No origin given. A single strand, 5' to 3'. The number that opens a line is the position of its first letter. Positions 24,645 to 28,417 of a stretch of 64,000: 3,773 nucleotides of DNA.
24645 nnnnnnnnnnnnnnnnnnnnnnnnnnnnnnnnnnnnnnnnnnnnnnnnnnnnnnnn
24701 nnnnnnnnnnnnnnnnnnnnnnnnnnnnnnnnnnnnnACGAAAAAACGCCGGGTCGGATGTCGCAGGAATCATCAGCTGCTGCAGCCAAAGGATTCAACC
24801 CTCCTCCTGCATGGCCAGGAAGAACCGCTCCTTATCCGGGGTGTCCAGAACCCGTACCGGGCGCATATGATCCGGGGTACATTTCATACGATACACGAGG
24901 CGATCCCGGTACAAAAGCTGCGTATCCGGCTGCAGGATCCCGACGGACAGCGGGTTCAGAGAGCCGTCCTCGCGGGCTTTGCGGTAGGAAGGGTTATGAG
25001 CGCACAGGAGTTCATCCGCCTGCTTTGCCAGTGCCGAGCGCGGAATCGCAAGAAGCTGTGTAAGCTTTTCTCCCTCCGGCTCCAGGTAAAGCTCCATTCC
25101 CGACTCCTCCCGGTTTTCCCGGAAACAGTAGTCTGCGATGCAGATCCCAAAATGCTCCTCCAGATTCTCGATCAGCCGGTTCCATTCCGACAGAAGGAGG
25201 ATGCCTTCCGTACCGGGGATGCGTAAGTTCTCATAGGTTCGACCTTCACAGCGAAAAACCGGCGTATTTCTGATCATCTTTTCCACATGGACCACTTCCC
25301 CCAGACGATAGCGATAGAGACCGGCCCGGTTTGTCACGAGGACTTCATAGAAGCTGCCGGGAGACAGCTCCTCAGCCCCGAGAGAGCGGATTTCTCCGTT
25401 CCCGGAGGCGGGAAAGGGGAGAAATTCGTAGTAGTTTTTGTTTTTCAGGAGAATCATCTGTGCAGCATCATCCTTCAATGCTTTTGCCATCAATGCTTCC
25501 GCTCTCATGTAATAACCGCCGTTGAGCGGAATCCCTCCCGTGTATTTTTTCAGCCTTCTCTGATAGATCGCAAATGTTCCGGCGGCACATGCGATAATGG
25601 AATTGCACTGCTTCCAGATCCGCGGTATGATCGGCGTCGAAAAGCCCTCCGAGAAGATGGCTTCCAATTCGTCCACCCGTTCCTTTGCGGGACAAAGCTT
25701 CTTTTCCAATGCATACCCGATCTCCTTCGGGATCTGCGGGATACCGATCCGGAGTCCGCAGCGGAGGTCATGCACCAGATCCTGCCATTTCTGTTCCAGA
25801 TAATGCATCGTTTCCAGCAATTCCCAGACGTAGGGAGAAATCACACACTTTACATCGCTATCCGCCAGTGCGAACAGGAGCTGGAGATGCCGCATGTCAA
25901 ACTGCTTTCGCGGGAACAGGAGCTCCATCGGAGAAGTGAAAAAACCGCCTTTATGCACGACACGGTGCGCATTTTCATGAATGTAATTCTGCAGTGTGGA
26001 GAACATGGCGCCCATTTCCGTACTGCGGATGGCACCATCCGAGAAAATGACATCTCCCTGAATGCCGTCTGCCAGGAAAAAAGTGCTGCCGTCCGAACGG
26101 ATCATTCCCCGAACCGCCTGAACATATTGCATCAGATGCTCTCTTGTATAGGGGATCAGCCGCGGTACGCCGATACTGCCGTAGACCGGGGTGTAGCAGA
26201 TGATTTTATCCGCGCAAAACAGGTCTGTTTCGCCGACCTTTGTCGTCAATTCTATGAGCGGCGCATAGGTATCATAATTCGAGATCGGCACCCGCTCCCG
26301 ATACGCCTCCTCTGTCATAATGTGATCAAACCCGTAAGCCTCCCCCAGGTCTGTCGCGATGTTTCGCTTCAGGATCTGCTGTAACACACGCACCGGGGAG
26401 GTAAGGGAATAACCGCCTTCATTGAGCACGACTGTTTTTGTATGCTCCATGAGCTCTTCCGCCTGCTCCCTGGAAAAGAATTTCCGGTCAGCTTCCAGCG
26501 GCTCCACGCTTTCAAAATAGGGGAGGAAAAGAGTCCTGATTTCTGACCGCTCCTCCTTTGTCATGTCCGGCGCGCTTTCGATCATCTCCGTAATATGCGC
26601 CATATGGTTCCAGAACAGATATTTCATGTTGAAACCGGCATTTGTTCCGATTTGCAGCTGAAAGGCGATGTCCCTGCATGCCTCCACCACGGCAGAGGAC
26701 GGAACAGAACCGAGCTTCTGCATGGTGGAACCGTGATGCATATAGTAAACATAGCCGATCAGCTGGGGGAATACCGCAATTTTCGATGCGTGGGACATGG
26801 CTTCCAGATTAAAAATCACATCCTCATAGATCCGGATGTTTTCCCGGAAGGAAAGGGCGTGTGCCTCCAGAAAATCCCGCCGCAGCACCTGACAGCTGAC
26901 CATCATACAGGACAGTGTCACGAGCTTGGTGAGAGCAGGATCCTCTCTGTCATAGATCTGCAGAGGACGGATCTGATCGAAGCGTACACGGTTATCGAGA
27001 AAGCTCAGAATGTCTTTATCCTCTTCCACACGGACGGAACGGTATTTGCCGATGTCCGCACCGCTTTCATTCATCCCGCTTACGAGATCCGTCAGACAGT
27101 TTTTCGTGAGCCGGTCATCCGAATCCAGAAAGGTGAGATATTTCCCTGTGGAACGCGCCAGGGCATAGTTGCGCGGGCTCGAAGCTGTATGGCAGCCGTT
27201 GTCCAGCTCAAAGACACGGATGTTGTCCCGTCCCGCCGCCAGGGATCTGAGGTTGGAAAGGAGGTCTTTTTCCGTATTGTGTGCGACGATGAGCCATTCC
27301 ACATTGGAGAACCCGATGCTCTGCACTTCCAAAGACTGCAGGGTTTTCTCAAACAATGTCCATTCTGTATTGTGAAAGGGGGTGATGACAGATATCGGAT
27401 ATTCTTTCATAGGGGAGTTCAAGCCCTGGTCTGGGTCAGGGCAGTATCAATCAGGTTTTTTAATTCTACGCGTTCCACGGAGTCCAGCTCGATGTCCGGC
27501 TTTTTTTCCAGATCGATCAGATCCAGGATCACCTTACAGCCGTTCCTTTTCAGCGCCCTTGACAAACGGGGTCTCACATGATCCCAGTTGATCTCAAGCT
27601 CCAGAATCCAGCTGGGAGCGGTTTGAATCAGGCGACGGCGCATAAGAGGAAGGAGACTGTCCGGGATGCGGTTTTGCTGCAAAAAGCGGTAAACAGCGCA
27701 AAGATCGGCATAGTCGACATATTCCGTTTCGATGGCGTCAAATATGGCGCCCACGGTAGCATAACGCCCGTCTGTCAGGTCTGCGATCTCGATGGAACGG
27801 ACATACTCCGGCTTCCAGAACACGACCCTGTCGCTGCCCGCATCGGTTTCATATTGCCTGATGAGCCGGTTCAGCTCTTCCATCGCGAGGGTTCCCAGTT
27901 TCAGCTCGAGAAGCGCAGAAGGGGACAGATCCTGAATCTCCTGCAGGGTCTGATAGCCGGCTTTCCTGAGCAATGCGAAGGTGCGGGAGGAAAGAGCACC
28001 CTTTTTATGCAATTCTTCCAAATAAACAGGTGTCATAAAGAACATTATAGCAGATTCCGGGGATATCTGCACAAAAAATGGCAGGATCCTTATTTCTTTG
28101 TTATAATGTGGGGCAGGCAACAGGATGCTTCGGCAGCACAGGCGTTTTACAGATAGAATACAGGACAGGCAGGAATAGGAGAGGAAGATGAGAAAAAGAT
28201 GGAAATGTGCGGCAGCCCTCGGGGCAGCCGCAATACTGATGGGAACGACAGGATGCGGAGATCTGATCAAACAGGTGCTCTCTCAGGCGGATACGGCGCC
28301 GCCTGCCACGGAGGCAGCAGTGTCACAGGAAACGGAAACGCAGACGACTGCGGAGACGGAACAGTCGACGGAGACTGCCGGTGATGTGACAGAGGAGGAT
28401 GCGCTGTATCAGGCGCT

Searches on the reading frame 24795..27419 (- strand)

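Call 9: search_protein_families(library=ncbifam, proteins=[window:24795-27419:-], max_evalue=0.1)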
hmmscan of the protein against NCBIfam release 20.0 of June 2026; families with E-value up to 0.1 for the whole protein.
window:24795-27419:- (874 aa): 10 families
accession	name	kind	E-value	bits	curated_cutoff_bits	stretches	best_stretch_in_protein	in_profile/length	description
NF007482.0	PRK10073.1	equivalog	4e-13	49.1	423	1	8-232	7-222/334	glycosyltransferase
NF047683.1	TeichurnBiosyTuaG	equivalog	7.8e-12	45.4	400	1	8-118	7-113/252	teichuronic acid biosynthesis protein TuaG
NF050050.1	ProtGlycPglI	equivalog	4.1e-07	29.7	500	1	9-119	4-111/306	GalNAc(5)-diNAcBac-PP-undecaprenol beta-1,3-glucosyltransferase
NF052613.1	OlsH_GH3_orni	equivalog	9e-06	24.5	620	1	343-385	43-85/524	lyso-ornithine lipid synthetase OlsH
NF038299.1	EPS_HpsN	equivalog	2e-05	23.7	425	1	9-124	3-113/317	hormogonium polysaccharide biosynthesis glycosyltransferase HpsN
TIGR03111.1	glyc2_xrt_Gpos1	hypoth_equivalog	6.8e-05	21.8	363.95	1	4-116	45-156/439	TIGR03111 family XrtG-associated glycosyltransferase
TIGR03965.1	mycofact_glyco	equivalog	0.00061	18.8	280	1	9-137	76-200/467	mycofactocin biosynthesis glycosyltransferase MftF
NF041875.1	EPS_EpsD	equivalog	0.00092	18.7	370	1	9-110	1-98/325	exopolysaccharide biosynthesis glycosyltransferase EpsD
TIGR04283.1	glyco_like_mftF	equivalog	0.0012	18.5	182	1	9-147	1-127/221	TIGR04283 family arsenosugar biosynthesis glycosyltransferase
TIGR03937.1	PgaC_IcaA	equivalog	0.0078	15.2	422.3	1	6-119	43-153/407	poly-beta-1,6-N-acetyl-D-glucosamine synthase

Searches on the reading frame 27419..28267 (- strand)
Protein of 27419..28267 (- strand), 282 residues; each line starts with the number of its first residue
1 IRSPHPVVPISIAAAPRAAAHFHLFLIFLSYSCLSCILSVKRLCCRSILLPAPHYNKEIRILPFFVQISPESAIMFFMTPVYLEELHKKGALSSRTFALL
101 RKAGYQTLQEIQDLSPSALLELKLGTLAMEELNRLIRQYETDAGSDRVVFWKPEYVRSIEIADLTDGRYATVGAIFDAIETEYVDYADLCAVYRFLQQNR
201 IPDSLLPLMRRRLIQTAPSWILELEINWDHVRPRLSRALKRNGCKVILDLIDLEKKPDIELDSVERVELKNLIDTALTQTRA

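Call 34: search_protein_families(library=pfam, proteins=[window:27419-28267:-], max_evalue=0.01)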
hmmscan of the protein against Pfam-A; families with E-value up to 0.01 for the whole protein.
window:27419-28267:- (282 aa): 1 family
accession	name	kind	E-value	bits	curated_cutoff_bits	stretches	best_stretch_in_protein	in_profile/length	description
PF03118.21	RNA_pol_A_CTD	-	0.0013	18.8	23.8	0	92-123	20-51/67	Bacterial RNA polymerase, alpha chain C terminal domain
